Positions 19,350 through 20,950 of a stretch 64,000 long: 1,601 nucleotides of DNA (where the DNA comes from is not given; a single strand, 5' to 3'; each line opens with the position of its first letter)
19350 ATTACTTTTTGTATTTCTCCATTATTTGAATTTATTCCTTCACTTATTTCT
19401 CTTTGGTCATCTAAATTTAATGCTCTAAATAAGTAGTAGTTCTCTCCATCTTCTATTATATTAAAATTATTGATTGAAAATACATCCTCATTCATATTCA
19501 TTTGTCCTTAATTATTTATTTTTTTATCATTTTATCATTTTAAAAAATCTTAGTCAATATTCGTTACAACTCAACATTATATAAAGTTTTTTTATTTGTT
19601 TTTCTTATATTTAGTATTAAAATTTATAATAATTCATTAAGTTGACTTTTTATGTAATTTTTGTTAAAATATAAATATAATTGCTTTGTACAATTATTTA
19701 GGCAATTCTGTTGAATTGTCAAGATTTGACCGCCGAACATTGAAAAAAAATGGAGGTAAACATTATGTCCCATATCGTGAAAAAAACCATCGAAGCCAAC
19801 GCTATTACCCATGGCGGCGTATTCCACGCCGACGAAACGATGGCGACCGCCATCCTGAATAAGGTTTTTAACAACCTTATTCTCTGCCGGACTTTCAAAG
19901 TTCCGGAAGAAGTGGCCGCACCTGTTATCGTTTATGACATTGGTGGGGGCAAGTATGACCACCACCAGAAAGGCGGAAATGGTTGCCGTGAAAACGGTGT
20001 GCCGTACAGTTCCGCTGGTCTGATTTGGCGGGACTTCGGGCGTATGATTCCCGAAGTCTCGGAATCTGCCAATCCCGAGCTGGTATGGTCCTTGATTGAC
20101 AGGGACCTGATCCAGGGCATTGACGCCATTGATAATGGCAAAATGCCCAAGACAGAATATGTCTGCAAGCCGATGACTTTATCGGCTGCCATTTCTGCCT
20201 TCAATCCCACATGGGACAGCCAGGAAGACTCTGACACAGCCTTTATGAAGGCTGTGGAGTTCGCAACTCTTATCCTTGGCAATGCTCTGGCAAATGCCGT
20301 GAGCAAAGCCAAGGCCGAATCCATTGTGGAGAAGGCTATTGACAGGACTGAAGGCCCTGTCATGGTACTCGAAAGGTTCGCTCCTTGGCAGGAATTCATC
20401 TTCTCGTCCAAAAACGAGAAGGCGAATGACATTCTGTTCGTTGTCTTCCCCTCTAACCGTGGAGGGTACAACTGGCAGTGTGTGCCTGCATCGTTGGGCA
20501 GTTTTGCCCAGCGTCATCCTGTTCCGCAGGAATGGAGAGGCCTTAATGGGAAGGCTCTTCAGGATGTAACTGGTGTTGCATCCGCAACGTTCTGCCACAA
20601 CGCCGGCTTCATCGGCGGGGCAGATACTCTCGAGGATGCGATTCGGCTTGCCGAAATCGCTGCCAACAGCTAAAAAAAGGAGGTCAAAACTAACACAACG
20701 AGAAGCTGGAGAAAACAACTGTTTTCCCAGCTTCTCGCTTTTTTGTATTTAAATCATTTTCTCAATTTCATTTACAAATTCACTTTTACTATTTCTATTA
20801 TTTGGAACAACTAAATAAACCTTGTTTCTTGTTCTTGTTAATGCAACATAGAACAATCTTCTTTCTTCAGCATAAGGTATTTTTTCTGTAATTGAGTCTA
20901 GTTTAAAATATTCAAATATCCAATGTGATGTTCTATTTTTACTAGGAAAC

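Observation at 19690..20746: About 1 kb GC-rich foreign insert carrying a MYG1/UPF0160 gene, driven by a native AT-rich promoter and wedged between two helicase genes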

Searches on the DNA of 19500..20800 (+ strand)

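Call 8: search_dna_similar(query=window:19690-20760:+, collection=plasmids, mode=near)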
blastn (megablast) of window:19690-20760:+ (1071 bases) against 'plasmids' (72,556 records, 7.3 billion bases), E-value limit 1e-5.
No match.

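Call 9: search_dna_similar(query=window:19690-20760:+, collection=phages, mode=near)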
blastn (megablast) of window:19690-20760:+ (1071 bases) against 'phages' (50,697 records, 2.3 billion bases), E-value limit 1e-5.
No match.

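Call 34: search_rna_families(source=window, start=19500, end=20800, threshold=evalue, max_evalue=10)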
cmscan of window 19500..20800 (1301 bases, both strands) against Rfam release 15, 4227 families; matches with E-value up to 10: 3.
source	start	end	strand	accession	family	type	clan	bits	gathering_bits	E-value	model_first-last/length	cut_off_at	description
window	20698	20784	-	RF01676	P31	Gene; sRNA;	-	22.1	40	0.2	1-82/82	no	Pseudomonas sRNA P31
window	20697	20739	-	RF04134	MIR7504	Gene; miRNA;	-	19.2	83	2.9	1-124/124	no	MIR7504 microRNA precursor family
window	20687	20751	+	RF02907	patAB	Cis-reg; leader;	-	18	92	9.7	1-57/57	no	patAB leader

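Call 41: search_rna_families(sources=[L019, L020, L021, L076], threshold=evalue, max_evalue=1)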
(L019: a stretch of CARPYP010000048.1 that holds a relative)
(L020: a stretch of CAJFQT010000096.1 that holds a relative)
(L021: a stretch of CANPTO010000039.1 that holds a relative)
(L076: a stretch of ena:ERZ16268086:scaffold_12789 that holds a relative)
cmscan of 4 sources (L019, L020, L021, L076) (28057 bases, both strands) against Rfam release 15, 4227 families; matches with E-value up to 1: 3.
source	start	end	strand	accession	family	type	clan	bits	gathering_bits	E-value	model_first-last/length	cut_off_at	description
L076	4758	4852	-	RF03531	n00280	Gene; sRNA;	-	32.2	65.2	0.13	1-101/101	no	Clostridioides difficile sRNA included into helicase gene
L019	742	815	-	RF00103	mir-1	Gene; miRNA;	-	26.7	45.6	0.14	1-79/79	no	mir-1 microRNA precursor family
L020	3776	3830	+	RF00692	MIR171_2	Gene; miRNA;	CL00099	23.4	65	0.45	1-111/111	no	MIR171_2 microRNA precursor family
